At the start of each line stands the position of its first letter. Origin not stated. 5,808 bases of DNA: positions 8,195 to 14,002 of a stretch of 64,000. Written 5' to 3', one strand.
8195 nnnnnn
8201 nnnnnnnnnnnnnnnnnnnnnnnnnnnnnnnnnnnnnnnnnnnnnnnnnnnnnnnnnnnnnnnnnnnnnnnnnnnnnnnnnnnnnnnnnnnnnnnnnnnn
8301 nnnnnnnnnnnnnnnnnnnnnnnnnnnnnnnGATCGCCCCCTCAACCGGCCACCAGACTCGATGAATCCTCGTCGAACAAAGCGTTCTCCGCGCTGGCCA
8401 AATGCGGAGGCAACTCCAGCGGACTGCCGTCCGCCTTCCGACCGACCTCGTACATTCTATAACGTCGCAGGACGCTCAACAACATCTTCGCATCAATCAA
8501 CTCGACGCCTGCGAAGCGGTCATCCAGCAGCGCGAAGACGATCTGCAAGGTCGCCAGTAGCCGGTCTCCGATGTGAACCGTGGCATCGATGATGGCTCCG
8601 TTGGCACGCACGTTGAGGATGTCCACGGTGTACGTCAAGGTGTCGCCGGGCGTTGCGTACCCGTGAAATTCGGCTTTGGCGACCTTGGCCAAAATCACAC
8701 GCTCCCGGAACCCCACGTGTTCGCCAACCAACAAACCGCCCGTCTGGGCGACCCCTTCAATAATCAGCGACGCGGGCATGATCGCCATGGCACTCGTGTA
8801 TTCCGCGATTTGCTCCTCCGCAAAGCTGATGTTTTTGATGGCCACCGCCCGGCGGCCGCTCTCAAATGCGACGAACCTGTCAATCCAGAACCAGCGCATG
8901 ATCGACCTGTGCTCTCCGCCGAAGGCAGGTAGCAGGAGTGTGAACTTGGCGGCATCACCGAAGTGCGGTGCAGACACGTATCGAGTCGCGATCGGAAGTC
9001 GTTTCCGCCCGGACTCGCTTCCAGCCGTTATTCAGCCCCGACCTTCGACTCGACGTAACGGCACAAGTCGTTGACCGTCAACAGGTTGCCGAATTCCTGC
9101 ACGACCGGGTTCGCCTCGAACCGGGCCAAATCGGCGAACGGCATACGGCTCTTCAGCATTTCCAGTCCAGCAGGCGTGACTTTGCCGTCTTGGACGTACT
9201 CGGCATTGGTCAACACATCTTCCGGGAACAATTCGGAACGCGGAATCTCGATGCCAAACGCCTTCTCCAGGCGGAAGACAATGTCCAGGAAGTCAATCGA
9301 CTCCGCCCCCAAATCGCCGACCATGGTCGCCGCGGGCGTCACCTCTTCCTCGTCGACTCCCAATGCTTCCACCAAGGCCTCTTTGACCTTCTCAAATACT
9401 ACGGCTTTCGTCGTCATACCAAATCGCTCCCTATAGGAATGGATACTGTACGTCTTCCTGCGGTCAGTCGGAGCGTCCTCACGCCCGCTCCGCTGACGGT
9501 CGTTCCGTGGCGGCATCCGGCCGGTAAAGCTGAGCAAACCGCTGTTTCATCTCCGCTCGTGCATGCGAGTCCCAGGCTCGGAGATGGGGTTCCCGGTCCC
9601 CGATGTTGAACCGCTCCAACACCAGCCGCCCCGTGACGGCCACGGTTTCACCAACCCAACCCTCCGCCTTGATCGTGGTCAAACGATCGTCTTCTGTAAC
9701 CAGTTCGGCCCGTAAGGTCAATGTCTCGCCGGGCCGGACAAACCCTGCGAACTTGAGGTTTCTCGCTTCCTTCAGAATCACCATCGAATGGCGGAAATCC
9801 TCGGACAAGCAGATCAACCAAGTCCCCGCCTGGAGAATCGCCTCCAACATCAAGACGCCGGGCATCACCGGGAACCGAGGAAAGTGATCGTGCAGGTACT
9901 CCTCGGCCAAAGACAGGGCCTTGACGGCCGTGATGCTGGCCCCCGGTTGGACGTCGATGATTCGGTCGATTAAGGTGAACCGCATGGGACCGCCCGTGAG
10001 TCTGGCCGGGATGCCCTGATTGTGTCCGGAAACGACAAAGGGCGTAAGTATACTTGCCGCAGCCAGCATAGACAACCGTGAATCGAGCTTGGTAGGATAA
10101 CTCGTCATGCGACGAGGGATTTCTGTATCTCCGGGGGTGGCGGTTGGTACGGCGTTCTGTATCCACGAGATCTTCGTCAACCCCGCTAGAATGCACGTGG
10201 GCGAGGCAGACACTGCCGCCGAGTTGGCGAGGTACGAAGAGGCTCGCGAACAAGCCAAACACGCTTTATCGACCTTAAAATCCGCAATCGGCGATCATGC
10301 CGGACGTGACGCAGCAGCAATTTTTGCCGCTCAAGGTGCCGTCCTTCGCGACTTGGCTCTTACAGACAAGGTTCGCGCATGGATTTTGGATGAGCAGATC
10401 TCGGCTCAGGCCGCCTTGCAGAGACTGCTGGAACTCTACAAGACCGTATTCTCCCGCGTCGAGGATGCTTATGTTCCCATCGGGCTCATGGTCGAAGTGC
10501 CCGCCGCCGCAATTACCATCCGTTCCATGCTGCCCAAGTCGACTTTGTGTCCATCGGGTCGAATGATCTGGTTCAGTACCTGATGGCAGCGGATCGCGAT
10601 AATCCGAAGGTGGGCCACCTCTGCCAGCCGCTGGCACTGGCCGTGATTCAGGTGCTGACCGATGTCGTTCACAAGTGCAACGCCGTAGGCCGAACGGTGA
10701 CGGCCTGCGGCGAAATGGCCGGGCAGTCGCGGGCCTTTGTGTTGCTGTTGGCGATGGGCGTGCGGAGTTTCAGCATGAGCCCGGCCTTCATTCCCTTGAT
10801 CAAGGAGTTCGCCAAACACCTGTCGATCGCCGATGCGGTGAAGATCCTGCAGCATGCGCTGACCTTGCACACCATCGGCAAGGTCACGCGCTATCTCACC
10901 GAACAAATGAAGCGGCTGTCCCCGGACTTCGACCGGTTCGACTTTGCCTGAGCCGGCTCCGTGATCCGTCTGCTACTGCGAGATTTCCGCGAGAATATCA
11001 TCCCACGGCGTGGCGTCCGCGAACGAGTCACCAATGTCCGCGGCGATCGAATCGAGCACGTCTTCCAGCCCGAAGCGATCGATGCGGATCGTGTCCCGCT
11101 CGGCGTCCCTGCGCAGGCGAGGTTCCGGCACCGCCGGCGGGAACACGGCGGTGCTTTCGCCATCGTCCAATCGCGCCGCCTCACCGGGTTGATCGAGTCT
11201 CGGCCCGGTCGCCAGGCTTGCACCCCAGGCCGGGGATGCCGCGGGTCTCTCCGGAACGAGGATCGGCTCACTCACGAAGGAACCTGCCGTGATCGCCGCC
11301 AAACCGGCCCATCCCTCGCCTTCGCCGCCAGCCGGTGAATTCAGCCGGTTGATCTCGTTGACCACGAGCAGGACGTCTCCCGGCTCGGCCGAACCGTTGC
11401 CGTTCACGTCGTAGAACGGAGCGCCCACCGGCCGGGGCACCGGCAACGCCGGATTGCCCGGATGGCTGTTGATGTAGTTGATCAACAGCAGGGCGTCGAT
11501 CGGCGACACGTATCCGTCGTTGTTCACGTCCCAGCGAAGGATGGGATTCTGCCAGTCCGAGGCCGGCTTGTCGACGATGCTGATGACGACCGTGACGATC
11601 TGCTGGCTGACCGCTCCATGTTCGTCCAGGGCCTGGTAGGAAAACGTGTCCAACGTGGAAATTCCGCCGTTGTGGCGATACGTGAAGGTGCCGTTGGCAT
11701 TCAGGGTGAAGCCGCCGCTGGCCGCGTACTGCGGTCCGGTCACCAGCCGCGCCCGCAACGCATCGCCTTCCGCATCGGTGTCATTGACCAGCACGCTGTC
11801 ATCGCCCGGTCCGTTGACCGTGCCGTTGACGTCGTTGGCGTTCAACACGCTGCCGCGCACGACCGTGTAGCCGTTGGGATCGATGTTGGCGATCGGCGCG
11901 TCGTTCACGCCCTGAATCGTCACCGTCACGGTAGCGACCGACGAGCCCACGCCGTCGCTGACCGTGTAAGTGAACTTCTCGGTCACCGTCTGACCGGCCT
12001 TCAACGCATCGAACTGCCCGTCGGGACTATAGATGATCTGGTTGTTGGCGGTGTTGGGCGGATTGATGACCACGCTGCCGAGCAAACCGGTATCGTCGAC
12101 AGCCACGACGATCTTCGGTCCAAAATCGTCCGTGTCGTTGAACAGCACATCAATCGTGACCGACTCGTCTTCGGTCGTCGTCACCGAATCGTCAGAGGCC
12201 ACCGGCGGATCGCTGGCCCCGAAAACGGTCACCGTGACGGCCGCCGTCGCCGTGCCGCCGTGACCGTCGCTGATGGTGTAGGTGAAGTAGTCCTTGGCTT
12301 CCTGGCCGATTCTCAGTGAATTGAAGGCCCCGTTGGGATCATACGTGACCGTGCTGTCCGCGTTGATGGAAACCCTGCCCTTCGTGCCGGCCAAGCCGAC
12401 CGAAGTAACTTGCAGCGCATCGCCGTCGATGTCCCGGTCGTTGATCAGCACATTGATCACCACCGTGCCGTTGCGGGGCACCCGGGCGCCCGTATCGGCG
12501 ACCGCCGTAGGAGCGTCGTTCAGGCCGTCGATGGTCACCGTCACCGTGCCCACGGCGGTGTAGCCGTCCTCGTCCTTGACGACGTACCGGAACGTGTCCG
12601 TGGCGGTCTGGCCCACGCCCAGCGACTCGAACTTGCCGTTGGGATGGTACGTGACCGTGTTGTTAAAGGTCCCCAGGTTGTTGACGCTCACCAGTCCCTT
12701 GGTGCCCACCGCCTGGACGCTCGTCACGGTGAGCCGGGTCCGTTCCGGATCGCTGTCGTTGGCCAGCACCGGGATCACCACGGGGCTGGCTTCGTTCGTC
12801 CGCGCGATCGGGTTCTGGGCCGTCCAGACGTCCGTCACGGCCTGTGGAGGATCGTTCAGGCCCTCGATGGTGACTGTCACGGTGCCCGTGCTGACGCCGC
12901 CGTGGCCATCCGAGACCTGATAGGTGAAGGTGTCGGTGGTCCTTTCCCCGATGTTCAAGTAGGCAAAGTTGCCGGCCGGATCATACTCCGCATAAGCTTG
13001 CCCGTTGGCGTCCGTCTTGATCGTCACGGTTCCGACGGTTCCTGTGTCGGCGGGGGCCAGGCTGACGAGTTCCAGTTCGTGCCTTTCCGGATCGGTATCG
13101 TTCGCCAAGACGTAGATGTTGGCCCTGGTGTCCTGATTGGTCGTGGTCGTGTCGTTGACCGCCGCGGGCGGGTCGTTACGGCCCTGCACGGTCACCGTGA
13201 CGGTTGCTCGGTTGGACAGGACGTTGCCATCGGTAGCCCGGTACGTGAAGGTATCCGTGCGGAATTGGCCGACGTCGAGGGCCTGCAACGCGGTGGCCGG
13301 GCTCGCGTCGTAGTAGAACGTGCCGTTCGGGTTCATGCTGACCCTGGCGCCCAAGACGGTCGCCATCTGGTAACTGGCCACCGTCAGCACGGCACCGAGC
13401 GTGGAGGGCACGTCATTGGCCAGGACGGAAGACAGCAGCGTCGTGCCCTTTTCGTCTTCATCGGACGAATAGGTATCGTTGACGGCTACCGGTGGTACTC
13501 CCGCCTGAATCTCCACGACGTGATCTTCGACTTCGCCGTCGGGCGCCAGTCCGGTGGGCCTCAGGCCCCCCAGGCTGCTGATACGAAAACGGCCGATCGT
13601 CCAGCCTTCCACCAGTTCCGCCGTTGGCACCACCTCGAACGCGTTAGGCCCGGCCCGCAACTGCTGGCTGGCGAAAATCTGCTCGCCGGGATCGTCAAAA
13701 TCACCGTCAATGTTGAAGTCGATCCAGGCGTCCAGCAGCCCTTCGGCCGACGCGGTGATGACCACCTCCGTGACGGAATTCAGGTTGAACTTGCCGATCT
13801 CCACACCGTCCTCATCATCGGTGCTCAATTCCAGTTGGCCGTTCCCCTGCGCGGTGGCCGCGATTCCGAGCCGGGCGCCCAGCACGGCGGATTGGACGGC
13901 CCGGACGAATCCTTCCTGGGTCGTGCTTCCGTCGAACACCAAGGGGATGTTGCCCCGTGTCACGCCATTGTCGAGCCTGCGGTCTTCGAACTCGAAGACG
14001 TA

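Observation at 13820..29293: About 30 copies of an unrecognised ~100-aa bipartite module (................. hairpin + IAxxIxxAI helix + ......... strand)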

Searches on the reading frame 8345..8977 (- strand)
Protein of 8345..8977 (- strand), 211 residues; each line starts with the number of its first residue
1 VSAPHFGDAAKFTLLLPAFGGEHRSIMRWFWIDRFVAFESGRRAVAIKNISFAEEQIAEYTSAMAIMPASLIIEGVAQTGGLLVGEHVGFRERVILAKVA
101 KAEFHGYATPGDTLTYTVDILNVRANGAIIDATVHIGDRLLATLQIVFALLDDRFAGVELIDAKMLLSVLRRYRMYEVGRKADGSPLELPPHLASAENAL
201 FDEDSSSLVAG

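Call 23: search_protein_families(library=pfam, proteins=[window:8345-8977:-], max_evalue=0.001)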
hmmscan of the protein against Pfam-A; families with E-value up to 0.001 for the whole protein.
window:8345-8977:- (211 aa): 1 family
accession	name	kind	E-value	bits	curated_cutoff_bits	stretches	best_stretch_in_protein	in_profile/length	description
PF07977.19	FabA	-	1.9e-12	47.4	23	1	32-141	9-134/138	FabA-like domain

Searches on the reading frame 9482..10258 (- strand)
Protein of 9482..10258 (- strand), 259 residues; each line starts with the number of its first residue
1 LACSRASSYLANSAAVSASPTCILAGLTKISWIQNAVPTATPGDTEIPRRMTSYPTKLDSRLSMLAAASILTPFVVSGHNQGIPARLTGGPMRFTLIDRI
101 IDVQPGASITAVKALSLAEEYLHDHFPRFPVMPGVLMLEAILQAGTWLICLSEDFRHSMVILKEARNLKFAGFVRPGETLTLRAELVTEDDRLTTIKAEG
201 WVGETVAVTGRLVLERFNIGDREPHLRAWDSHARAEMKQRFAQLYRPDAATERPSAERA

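Call 23: search_protein_families(library=pfam, proteins=[window:9482-10258:-], max_evalue=0.001)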
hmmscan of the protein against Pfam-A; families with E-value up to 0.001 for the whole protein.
window:9482-10258:- (259 aa): 1 family
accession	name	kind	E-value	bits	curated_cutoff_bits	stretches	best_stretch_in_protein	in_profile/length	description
PF07977.19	FabA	-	1.4e-19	70.6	23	1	93-206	5-133/138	FabA-like domain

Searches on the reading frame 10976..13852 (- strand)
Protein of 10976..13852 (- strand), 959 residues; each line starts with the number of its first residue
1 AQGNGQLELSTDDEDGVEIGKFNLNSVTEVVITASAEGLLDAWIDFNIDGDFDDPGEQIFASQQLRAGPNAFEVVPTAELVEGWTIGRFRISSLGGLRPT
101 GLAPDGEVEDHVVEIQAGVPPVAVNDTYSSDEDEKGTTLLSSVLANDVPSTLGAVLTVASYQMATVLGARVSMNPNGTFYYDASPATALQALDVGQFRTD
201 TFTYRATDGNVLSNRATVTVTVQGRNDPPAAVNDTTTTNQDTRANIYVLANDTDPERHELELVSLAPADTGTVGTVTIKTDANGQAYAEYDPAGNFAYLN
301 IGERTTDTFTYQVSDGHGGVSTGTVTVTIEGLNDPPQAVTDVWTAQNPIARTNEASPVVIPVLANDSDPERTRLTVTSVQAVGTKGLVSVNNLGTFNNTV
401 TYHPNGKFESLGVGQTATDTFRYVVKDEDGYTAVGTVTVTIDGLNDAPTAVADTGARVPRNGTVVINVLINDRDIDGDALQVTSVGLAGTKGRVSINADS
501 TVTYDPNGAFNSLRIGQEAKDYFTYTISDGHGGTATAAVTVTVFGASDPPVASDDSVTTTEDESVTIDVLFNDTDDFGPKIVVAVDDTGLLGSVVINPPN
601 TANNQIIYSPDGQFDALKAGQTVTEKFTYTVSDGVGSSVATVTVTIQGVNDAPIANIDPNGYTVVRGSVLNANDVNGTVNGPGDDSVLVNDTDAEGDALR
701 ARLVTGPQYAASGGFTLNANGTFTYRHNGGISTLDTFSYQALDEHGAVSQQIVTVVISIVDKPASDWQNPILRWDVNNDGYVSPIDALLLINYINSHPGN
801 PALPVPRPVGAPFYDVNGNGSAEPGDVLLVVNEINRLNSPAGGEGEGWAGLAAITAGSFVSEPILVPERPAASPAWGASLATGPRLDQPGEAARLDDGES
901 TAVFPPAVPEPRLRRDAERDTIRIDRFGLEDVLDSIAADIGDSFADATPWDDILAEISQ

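Call 57: search_protein_families(library=pfam, proteins=[window:10976-13852:-], max_evalue=1)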
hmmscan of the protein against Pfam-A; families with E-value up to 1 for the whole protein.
window:10976-13852:- (959 aa): 8 families
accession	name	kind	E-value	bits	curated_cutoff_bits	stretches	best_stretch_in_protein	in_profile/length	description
PF17963.7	Big_9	-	1.9e-90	298.3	23.6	6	445-542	1-89/89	Bacterial Ig domain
PF17803.7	Cadherin_4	-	4.1e-78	258.3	25.1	6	436-504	2-71/71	Bacterial cadherin-like domain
PF17892.7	Cadherin_5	-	1.2e-53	179.4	26.5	6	445-543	2-97/98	Cadherin-like domain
PF00404.24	Dockerin_1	-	6.8e-11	42.6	22.9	1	775-835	3-57/57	Dockerin type I domain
PF20009.4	GEVED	-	4.1e-10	40.8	24.4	1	41-113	3-77/78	GEVED domain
PF16184.11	Cadherin_3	-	0.0075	16.7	25.5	0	250-327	26-104/106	Cadherin-like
PF03374.19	ANT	-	0.13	13.1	25.3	0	190-225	64-98/108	Phage antirepressor protein KilAC domain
PF22352.2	K319L-like_PKD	-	0.16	12.5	27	0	411-441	57-84/84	K319L-like, PKD domain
